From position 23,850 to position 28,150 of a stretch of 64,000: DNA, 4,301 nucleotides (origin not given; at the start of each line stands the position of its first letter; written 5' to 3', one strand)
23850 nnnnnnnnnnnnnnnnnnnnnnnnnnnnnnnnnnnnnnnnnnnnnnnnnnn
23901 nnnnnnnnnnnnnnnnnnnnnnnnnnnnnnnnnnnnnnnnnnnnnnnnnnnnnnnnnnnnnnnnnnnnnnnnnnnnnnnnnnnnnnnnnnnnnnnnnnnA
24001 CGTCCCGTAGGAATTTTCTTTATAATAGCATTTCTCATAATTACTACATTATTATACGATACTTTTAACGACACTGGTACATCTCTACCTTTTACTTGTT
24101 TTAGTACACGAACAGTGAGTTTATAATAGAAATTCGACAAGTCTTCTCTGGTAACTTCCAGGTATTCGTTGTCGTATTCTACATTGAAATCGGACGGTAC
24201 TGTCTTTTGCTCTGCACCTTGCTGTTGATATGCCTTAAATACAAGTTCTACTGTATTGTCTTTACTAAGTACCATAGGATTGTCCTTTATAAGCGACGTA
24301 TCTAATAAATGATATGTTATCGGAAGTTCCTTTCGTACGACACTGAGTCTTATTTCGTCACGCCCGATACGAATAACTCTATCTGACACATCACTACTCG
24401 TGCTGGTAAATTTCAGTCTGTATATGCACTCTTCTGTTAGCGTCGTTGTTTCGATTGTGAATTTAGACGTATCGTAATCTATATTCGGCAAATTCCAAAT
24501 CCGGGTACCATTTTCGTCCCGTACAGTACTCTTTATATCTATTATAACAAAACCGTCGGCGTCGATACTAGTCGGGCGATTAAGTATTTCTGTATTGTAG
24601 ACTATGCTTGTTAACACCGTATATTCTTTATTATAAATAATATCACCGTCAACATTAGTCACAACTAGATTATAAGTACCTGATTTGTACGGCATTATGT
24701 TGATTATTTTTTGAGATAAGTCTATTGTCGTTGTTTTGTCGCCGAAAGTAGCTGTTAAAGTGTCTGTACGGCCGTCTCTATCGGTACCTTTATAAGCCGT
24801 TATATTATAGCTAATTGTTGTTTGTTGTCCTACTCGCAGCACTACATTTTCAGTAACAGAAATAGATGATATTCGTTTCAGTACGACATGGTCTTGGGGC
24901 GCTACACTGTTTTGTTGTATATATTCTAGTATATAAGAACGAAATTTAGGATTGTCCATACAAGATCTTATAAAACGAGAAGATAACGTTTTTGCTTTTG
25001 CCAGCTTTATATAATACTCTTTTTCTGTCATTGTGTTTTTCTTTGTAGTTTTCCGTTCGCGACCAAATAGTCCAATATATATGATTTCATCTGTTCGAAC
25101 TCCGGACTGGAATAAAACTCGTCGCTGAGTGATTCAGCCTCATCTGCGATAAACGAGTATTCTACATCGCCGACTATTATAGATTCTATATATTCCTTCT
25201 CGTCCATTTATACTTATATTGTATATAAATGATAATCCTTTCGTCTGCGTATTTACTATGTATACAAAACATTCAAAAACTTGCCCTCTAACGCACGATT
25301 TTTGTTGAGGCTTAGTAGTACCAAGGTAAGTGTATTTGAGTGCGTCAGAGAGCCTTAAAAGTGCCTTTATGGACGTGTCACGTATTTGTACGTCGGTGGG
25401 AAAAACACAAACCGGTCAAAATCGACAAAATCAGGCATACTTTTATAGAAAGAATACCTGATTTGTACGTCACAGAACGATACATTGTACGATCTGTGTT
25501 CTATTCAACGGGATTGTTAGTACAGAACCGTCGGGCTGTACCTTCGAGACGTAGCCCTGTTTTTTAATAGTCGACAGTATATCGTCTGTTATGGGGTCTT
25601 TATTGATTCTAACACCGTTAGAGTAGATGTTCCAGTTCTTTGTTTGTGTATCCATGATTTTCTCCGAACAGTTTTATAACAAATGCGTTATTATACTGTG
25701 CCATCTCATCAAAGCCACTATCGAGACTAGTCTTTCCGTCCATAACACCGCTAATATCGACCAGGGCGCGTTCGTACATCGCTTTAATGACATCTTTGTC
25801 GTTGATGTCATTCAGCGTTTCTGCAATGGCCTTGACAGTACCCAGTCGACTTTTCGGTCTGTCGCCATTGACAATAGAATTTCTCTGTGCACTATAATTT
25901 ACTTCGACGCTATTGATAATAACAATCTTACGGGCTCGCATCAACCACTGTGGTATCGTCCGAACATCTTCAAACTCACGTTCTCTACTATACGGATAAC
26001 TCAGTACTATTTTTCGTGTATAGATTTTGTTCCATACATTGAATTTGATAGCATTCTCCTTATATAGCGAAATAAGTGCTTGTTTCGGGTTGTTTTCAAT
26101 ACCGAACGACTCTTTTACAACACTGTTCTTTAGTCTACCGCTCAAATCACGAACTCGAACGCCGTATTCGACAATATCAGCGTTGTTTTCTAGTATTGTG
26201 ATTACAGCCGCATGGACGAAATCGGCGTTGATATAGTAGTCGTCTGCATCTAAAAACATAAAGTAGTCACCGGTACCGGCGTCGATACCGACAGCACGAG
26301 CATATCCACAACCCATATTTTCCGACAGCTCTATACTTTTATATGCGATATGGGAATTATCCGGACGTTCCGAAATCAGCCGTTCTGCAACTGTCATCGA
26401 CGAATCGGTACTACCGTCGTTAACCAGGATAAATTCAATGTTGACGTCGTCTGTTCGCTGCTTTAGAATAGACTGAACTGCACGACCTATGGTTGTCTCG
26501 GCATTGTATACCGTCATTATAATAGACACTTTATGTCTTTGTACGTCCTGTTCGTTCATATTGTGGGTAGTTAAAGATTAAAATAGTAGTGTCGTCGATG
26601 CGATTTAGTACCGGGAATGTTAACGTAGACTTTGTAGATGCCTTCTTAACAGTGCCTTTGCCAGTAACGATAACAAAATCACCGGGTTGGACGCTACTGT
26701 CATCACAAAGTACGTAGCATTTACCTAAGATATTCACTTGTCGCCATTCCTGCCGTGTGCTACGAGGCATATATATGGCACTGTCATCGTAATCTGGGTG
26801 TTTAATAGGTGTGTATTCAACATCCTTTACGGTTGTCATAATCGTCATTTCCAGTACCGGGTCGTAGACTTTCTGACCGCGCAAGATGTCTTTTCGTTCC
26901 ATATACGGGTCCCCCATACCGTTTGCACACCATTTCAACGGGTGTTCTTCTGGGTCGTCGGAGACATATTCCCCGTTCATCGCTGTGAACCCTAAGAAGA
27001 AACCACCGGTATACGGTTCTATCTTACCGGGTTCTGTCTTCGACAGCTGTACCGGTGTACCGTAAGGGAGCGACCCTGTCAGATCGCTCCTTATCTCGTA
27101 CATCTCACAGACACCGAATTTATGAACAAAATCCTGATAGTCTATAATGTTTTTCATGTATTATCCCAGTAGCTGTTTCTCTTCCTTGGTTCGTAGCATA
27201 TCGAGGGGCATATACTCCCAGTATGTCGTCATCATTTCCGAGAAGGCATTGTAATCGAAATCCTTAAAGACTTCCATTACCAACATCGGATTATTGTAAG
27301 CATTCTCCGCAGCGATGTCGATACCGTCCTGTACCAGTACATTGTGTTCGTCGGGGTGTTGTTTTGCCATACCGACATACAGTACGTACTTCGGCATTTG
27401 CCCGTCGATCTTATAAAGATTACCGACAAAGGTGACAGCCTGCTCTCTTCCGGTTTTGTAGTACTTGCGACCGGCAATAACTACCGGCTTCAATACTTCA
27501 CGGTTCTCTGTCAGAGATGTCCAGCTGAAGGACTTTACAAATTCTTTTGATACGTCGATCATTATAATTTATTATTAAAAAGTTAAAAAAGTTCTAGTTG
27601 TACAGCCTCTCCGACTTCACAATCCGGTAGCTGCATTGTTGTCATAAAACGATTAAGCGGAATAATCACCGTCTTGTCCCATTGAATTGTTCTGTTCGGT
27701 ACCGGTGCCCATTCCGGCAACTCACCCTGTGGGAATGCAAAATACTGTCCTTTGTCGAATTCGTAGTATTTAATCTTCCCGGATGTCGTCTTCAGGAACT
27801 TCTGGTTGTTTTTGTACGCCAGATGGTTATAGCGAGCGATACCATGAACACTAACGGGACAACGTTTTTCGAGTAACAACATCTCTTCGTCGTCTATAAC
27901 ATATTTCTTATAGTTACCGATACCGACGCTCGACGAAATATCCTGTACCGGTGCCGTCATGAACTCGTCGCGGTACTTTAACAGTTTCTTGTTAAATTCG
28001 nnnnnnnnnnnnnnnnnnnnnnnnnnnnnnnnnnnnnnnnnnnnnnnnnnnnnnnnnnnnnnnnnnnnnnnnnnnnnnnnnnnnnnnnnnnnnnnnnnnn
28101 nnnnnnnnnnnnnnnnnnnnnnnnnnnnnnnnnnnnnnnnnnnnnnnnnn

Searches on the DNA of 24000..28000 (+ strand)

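Call 6: search_dna_similar(query=window:24000-28000:+, collection=phages, mode=near, max_rows=20)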
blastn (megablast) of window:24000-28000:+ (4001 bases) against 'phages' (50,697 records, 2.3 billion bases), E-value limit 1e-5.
No match.

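Call 11: search_rna_families(source=window, start=25200, end=25620, threshold=evalue, max_evalue=10, show_alignments=2)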
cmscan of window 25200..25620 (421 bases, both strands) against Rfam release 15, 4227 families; matches with E-value up to 10: 3.
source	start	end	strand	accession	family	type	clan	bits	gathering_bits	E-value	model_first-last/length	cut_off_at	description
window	25426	25464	-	RF03198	mir-7385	Gene; miRNA;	-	26.4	69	0.0011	1-62/62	no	mir-7385 microRNA precursor family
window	25406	25487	-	RF00822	mir-274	Gene; miRNA;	-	14.5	56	6.4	1-97/97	no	mir-274 microRNA precursor family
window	25528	25619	+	RF01934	bxd_6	Gene; lncRNA;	-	13.3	50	6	1-93/93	no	Bithoraxoid conserved region 6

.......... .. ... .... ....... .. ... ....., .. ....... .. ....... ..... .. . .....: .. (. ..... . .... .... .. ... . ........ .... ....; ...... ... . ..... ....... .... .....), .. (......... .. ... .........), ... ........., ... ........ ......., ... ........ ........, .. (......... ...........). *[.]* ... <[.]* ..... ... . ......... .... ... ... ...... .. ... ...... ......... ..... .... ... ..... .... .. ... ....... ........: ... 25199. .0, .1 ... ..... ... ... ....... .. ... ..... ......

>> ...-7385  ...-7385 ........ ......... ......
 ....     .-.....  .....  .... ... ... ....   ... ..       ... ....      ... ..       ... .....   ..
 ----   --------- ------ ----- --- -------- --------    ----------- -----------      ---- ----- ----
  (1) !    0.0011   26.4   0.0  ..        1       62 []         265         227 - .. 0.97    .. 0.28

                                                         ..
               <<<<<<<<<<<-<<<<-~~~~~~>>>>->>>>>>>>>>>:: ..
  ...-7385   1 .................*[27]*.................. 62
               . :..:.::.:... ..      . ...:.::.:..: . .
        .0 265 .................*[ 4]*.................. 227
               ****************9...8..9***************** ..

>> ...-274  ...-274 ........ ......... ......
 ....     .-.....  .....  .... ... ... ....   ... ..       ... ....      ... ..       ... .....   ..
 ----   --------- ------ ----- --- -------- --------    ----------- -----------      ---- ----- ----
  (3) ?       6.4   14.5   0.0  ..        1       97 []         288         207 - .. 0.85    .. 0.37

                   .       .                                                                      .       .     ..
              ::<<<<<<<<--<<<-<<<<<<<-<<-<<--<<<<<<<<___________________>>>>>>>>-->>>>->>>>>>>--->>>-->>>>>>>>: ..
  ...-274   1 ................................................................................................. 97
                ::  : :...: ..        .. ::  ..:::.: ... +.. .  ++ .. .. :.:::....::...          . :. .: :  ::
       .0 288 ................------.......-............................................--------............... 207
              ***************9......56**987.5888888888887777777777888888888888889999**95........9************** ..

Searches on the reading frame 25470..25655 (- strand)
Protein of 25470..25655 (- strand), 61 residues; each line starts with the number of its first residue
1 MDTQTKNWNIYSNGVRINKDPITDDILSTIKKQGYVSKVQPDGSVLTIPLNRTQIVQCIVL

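Call 60: search_protein_families(library=pfam, proteins=[window:25470-25655:-], max_evalue=0.01)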
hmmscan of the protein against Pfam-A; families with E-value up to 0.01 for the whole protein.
window:25470-25655:- (61 aa): 0 families

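Call 61: search_protein_families(library=phrogs, proteins=[window:25470-25655:-], max_evalue=0.001)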
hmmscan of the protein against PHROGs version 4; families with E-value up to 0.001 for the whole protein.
window:25470-25655:- (61 aa): 0 families
